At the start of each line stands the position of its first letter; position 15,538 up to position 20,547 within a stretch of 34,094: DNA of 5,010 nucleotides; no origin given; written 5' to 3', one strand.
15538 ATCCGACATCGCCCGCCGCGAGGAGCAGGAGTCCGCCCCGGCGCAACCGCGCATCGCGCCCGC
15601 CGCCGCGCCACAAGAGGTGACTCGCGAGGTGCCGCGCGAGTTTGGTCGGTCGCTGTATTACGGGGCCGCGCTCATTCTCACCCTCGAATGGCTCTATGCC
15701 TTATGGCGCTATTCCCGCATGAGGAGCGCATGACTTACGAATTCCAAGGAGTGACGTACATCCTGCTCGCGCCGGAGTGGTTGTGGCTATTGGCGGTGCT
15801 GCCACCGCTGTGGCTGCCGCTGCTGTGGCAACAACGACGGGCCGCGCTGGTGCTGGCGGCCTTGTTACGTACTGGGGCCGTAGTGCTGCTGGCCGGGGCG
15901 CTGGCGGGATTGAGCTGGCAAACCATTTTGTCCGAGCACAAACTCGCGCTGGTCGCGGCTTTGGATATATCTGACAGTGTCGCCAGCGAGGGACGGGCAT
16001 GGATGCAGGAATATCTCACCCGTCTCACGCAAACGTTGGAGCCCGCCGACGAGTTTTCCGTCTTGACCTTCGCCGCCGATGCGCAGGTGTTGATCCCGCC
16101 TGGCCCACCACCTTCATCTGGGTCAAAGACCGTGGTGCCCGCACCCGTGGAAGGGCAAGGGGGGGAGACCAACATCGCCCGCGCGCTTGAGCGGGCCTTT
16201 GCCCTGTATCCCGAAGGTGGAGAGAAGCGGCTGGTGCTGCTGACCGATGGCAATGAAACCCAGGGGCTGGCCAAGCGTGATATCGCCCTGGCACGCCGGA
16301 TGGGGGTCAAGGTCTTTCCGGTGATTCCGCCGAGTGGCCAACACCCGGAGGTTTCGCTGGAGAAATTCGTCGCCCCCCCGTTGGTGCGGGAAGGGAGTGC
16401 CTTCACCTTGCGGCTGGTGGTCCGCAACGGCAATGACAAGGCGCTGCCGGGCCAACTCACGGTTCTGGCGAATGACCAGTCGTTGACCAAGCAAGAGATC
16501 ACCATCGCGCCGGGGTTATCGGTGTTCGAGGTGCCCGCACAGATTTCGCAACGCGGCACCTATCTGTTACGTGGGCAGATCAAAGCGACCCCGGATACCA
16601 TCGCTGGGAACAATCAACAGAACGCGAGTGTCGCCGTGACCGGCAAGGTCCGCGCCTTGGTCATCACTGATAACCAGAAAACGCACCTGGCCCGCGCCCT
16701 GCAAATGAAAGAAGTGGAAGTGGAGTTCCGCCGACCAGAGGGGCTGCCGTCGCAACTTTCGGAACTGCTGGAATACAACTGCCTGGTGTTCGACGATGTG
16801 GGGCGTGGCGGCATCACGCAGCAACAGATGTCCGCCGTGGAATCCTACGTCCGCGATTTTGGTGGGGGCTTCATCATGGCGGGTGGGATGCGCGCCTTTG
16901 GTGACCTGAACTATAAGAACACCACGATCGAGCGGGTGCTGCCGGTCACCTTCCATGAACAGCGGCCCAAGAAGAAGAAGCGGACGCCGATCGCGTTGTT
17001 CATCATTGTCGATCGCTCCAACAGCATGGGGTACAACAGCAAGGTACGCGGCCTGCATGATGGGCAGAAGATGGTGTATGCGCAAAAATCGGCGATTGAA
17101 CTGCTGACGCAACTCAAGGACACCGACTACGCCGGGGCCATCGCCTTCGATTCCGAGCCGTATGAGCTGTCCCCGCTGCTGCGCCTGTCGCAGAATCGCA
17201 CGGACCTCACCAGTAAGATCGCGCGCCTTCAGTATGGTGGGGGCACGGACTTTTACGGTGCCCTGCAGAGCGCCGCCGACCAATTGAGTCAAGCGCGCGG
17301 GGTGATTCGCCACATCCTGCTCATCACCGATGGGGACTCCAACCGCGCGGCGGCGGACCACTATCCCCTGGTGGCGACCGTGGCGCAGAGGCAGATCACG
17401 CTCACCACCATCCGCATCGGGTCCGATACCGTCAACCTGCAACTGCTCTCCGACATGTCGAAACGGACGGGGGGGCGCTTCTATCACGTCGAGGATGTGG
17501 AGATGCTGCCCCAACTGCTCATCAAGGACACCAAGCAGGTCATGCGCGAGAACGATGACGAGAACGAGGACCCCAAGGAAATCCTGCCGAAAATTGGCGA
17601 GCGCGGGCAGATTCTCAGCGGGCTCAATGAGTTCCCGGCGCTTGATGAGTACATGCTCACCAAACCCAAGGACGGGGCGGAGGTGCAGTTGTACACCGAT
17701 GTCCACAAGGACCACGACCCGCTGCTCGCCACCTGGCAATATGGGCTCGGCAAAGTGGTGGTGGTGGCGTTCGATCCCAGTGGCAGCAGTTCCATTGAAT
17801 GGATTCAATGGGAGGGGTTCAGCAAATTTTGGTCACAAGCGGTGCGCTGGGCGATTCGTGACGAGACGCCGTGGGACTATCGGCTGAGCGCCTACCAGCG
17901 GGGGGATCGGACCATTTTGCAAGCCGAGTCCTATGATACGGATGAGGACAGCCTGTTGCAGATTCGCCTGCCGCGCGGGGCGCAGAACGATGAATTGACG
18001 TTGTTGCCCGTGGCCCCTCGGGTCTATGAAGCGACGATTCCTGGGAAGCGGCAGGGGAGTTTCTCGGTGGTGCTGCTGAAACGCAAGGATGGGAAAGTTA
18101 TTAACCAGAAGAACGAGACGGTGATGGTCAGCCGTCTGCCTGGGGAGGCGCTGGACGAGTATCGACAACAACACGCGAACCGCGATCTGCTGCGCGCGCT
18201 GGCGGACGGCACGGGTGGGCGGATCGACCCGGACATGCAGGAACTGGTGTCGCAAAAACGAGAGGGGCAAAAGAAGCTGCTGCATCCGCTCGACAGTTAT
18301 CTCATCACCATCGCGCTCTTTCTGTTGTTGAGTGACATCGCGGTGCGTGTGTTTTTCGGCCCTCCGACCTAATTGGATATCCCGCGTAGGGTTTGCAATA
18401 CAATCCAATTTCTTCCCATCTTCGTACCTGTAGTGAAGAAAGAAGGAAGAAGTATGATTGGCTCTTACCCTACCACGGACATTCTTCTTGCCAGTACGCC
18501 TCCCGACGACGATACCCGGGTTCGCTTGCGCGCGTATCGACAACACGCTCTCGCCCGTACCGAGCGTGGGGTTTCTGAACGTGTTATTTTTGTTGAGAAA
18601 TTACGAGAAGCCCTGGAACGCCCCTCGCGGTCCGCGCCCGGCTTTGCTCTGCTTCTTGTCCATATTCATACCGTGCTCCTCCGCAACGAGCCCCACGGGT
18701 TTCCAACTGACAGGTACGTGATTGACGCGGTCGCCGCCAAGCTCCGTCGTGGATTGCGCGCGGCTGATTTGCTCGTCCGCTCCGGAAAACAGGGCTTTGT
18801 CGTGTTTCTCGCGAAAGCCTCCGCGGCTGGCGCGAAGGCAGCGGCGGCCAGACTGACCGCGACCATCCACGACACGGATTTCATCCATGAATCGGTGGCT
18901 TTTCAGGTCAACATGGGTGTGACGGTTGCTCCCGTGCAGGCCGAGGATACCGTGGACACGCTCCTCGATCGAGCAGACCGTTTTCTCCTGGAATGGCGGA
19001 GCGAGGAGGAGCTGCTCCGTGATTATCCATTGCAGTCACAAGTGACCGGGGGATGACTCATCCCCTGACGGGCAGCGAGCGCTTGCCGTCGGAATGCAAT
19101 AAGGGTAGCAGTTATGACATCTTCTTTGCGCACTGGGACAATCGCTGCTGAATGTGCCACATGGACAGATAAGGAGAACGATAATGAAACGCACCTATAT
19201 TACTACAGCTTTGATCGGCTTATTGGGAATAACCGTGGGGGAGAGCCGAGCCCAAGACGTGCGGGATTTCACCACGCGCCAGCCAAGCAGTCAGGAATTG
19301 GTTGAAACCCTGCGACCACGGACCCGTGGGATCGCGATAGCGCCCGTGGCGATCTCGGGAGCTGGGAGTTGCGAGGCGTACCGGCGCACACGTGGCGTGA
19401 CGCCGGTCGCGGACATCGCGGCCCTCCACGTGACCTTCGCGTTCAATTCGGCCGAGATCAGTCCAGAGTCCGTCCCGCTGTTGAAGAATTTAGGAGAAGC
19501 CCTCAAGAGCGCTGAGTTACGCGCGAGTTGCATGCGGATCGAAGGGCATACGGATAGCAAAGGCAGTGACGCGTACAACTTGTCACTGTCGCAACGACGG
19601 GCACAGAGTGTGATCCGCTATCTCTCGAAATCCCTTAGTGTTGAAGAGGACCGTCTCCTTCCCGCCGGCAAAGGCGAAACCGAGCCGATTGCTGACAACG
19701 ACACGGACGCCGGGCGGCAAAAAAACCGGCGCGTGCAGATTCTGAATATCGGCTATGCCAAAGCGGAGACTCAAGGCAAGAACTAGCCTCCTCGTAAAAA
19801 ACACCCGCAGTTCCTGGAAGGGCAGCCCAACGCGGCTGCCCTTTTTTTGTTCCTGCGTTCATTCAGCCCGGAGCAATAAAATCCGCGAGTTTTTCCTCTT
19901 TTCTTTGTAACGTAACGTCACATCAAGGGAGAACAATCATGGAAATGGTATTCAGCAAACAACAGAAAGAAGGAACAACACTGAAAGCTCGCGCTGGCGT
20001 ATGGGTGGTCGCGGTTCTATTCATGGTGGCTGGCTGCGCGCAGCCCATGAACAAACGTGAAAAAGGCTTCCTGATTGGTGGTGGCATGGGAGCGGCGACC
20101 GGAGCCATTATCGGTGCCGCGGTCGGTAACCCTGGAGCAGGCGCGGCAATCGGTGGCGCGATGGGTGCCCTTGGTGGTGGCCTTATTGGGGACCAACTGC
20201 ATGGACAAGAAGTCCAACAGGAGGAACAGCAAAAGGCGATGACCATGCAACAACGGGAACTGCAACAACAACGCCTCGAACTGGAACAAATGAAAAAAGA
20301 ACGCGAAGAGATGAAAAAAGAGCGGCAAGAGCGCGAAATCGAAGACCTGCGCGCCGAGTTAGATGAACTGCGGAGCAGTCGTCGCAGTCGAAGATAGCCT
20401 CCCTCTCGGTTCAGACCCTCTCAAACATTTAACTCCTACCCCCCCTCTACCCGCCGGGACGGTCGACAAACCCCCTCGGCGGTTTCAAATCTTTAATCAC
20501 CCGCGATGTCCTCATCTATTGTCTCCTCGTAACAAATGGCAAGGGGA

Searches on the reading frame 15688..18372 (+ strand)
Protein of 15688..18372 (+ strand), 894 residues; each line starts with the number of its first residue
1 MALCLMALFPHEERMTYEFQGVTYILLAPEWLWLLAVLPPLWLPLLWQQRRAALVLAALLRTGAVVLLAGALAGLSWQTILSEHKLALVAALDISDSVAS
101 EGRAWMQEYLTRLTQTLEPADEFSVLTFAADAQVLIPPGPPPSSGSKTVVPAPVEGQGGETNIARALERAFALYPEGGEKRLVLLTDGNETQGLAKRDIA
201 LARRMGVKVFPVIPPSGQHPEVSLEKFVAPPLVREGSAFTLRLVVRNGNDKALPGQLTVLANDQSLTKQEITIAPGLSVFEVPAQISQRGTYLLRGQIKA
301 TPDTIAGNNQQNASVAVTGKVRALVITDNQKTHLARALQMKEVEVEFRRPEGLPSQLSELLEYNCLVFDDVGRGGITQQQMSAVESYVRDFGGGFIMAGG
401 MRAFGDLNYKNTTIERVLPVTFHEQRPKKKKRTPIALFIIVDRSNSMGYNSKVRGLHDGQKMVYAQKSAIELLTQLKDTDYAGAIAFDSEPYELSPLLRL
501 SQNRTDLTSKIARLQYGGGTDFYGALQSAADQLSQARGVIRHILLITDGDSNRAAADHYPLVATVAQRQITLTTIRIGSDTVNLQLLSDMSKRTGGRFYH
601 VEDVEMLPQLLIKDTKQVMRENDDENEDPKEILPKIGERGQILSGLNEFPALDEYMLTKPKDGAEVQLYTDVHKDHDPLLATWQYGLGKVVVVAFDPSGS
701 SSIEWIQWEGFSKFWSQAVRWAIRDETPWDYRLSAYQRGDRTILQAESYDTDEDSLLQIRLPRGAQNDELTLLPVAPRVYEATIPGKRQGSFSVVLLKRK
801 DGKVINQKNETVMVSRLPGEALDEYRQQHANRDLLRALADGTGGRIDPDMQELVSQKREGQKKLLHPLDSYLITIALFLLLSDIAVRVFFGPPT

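Call 83: search_protein_families(library=pfam, proteins=[window:15688-18372:+], max_evalue=0.00001)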
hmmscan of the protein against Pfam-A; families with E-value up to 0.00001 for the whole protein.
window:15688-18372:+ (894 aa): 6 families
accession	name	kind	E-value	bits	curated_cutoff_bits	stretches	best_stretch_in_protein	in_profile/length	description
PF00092.34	VWA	-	3.1e-26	93.1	23.8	2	437-610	2-171/174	von Willebrand factor type A domain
PF13519.12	VWA_2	-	6.4e-26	91.5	27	2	438-549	2-106/107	von Willebrand factor type A domain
PF13768.12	VWA_3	-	1.7e-15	57.8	27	1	486-598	41-153/155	von Willebrand factor type A domain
PF07090.17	GATase1_like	-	1.4e-14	54.7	27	1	619-721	141-244/247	Putative glutamine amidotransferase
PF05762.20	VWA_CoxE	-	1e-07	32.1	26.4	0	426-568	48-178/222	VWA domain containing CoxE-like protein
PF24157.1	DUF7408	-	2.1e-07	31.6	27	0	323-401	2-76/174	Domain of unknown function (DUF7408)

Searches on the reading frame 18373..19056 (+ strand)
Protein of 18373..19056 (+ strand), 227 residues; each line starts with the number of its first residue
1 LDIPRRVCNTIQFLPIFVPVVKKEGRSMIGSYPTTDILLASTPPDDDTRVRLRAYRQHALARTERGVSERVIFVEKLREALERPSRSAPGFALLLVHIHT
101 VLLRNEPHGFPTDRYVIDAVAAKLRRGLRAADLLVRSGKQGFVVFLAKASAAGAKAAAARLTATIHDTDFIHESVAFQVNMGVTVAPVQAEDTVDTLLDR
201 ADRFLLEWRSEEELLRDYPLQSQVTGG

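Call 83: search_protein_families(library=pfam, proteins=[window:18373-19056:+], max_evalue=0.00001)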
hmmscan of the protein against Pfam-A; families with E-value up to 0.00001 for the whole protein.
window:18373-19056:+ (227 aa): 1 family
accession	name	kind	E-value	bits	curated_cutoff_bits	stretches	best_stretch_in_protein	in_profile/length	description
PF00990.26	GGDEF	-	2.7e-14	53.7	23.8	1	67-210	9-156/161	Diguanylate cyclase, GGDEF domain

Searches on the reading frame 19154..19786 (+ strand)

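Call 83: search_protein_families(library=pfam, proteins=[window:19154-19786:+], max_evalue=0.00001)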
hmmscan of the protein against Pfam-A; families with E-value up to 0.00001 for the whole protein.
window:19154-19786:+ (210 aa): 1 family
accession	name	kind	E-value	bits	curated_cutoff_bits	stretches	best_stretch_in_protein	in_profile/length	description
PF00691.25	OmpA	-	5.8e-24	84.7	27.2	1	94-192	1-98/98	OmpA family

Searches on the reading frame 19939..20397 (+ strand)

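Call 83: search_protein_families(library=pfam, proteins=[window:19939-20397:+], max_evalue=0.00001)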
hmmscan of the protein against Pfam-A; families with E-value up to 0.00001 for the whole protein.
window:19939-20397:+ (152 aa): 3 families
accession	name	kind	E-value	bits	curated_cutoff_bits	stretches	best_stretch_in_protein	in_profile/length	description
PF13488.11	Gly-zipper_Omp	-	5.4e-09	36.3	25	1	46-90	1-45/46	Glycine zipper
PF13441.11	Gly-zipper_YMGG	-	1.1e-07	31.8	28.9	1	45-85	4-44/45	YMGG-like Gly-zipper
PF13436.11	Gly-zipper_OmpA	-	5.8e-07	29.6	27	1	46-83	6-43/44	Glycine-zipper domain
